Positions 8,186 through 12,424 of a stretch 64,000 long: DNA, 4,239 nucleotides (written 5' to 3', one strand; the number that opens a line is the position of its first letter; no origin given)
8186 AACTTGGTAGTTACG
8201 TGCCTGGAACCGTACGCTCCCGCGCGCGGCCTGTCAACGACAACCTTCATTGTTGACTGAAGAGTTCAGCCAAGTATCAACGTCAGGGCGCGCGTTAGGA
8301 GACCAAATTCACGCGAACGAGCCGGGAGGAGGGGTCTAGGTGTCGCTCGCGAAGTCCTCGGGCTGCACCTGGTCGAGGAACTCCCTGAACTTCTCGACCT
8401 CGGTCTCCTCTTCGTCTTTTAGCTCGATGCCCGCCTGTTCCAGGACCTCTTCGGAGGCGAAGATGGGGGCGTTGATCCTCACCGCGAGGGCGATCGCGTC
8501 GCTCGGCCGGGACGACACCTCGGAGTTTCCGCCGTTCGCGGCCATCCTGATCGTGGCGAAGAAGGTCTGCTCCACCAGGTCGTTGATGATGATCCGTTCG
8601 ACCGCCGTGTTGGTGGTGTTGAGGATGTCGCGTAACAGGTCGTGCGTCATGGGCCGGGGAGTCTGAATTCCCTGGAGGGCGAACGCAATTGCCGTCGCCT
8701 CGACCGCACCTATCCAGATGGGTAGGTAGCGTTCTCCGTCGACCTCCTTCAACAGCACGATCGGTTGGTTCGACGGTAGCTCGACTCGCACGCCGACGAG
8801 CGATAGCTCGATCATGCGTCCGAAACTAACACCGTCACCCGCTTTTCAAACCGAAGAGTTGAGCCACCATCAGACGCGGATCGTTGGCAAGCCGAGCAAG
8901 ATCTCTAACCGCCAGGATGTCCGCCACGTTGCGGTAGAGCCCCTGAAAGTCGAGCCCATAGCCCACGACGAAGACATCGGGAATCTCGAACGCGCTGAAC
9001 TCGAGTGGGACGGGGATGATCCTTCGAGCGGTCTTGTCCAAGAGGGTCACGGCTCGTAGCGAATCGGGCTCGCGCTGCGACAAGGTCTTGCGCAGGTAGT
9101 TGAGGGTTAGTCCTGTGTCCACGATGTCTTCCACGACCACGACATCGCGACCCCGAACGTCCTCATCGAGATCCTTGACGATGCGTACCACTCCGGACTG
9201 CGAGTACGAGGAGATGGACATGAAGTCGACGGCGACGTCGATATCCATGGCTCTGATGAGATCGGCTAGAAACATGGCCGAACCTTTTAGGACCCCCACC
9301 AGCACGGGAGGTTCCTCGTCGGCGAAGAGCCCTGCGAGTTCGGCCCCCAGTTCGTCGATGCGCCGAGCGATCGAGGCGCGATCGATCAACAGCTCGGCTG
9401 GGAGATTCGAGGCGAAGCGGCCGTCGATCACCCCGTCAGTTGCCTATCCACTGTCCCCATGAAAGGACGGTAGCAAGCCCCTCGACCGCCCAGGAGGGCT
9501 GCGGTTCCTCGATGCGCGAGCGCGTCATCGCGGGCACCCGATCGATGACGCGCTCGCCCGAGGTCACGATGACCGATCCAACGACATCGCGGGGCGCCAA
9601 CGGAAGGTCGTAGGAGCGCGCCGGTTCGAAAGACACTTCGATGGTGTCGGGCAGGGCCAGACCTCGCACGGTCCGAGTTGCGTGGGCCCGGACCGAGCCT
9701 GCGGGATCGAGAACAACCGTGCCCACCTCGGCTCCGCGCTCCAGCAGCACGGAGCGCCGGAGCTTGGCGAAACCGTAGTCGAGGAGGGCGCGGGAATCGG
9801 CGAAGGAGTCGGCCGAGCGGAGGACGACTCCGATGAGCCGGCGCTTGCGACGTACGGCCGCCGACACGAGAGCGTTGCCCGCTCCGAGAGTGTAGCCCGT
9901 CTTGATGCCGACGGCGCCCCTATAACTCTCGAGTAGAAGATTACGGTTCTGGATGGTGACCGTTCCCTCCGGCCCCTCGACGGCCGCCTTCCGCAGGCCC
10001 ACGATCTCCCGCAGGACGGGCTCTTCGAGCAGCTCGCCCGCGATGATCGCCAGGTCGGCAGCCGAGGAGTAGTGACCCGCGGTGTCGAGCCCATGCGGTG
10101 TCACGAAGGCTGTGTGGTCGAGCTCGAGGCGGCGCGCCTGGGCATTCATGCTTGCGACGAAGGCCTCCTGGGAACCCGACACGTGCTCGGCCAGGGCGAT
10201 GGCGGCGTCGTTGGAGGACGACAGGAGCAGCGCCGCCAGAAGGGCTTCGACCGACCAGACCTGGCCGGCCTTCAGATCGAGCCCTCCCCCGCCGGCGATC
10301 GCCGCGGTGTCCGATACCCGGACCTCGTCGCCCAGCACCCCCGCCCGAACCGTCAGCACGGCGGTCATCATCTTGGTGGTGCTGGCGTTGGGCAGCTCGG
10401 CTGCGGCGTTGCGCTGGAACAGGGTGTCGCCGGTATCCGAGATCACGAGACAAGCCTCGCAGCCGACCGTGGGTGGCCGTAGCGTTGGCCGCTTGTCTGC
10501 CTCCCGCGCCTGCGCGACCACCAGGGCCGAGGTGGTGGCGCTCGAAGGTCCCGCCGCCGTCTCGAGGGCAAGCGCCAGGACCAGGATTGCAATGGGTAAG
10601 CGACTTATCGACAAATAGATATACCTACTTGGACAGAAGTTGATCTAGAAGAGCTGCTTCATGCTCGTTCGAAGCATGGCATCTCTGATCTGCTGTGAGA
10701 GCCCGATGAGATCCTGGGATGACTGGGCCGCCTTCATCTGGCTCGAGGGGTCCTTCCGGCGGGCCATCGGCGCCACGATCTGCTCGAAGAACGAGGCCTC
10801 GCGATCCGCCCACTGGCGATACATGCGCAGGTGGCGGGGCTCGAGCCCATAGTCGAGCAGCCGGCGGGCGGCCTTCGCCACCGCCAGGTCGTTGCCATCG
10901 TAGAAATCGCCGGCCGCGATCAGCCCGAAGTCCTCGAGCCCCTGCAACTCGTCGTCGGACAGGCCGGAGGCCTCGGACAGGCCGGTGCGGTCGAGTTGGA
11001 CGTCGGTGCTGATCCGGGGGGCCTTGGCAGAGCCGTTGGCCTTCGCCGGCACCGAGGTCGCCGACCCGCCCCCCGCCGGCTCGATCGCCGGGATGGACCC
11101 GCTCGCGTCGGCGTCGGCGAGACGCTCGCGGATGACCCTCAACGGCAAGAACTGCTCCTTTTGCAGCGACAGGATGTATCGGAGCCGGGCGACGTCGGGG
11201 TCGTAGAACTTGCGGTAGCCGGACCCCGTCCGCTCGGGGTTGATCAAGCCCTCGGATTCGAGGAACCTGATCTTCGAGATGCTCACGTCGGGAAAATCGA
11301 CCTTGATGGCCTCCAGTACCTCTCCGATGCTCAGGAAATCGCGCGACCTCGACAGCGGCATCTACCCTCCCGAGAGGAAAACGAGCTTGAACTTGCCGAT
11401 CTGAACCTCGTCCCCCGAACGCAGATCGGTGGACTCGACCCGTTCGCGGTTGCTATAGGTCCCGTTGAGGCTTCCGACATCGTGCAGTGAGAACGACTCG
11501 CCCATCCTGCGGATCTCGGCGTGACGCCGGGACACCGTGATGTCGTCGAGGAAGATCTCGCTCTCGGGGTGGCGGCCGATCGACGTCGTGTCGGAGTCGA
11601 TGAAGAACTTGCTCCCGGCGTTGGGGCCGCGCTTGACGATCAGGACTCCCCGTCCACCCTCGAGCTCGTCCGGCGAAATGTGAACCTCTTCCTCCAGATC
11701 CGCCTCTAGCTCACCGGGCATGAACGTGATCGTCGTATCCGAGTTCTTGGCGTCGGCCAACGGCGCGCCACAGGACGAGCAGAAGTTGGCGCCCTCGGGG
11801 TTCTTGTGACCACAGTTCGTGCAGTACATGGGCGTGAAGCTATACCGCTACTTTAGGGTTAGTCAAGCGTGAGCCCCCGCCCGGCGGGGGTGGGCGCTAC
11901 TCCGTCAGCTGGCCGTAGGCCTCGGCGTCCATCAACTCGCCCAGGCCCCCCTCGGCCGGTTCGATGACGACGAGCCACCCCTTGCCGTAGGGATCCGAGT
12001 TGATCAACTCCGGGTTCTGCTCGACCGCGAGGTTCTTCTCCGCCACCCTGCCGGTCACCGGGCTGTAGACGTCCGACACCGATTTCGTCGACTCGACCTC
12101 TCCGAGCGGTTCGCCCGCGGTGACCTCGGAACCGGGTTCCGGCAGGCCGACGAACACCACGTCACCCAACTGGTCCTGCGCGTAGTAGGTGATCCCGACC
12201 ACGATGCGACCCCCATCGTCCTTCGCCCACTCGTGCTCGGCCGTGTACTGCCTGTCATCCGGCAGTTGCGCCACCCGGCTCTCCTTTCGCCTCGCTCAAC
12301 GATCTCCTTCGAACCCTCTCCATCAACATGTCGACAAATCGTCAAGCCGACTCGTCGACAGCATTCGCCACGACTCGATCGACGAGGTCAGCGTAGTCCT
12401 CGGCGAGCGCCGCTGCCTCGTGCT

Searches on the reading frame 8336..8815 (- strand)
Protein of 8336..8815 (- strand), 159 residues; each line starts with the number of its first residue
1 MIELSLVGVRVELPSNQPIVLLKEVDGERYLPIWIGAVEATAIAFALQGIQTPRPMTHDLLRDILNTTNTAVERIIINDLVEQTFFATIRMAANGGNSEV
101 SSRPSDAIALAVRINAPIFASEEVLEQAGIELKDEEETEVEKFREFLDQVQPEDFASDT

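Call 50: search_protein_families(library=pfam, proteins=[window:8336-8815:-], max_evalue=0.001)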
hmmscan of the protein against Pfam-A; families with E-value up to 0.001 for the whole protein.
window:8336-8815:- (159 aa): 1 family
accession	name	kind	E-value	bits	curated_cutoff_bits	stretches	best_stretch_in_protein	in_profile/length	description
PF02577.19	BFN_dom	-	2.1e-42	143.9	27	1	20-132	1-111/112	Bifunctional nuclease domain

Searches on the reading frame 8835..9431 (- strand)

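Call 50: search_protein_families(library=pfam, proteins=[window:8835-9431:-], max_evalue=0.001)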
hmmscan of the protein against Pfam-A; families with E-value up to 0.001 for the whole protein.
window:8835-9431:- (198 aa): 1 family
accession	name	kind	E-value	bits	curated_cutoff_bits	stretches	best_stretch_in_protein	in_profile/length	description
PF00156.33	Pribosyltran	-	1.1e-23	83.7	26.3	1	21-163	11-158/158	Phosphoribosyl transferase domain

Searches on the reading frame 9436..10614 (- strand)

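Call 50: search_protein_families(library=pfam, proteins=[window:9436-10614:-], max_evalue=0.001)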
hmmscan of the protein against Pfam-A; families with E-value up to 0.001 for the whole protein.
window:9436-10614:- (392 aa): 2 families
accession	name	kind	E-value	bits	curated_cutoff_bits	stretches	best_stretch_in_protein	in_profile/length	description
PF00768.25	Peptidase_S11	-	2.8e-51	174.7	27.6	1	53-266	13-236/239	D-alanyl-D-alanine carboxypeptidase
PF13354.11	Beta-lactamase2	-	0.00039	20.3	22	1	60-198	8-149/214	Beta-lactamase enzyme family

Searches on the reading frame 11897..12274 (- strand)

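Call 50: search_protein_families(library=pfam, proteins=[window:11897-12274:-], max_evalue=0.001)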
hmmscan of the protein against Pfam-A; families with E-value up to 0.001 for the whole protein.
window:11897-12274:- (125 aa): 2 families
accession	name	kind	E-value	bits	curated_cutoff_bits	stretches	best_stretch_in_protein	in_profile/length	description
PF01597.25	GCV_H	-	6.2e-40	136.3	22.2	1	8-123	1-118/122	Glycine cleavage H-protein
PF00364.28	Biotin_lipoyl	-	0.00013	22.1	22.1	1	46-79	22-55/73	Biotin-requiring enzyme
